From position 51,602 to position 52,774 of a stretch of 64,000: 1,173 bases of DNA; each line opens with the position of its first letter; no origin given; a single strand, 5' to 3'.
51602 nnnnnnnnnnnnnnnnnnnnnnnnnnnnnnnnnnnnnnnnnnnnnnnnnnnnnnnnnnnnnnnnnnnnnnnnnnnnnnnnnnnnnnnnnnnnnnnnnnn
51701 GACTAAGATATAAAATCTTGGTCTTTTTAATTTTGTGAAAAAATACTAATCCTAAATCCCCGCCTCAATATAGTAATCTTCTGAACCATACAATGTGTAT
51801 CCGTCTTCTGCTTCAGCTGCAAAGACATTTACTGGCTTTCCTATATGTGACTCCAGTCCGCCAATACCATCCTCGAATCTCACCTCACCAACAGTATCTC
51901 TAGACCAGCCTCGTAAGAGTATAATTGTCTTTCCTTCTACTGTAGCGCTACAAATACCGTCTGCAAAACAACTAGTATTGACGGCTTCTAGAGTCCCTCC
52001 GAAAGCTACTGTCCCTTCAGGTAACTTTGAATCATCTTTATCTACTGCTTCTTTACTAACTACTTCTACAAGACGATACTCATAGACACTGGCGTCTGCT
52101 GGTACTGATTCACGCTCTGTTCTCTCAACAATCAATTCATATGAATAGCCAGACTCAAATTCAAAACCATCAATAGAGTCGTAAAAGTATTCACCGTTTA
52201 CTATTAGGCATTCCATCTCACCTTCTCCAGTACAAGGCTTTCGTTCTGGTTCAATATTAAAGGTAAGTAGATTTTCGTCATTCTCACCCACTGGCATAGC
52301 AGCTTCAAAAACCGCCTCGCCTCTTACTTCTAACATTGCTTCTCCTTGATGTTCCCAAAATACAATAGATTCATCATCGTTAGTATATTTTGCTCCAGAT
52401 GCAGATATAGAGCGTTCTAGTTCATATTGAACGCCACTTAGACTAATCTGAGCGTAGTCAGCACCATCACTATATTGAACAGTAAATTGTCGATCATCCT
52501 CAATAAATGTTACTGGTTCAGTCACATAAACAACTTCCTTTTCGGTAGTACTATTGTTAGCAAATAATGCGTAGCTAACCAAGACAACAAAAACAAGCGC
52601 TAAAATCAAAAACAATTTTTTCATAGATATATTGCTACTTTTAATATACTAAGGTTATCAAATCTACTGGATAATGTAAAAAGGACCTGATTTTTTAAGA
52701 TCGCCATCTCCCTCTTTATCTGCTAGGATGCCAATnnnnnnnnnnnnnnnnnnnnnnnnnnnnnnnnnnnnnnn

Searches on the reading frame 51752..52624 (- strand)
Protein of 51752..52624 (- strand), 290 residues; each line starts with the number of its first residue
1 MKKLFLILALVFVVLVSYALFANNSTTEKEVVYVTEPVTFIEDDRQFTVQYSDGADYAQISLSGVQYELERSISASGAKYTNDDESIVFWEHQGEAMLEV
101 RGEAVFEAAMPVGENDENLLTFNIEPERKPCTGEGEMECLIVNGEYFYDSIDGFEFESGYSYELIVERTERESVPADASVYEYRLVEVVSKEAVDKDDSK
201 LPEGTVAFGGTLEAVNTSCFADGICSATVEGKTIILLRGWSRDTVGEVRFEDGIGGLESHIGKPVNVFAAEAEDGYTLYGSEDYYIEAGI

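Call 102: search_protein_families(library=pfam, proteins=[window:51752-52624:-], max_evalue=0.001)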
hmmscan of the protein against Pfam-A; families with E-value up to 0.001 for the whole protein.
window:51752-52624:- (290 aa): 2 families
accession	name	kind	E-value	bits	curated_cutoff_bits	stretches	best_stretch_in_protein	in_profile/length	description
PF14302.11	DUF4377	-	1.5e-20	73.3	25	1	124-191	2-75/75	Domain of unknown function (DUF4377)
PF09864.15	MliC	-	6.9e-13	48.8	22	1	43-103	5-63/67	Membrane-bound lysozyme-inhibitor of c-type lysozyme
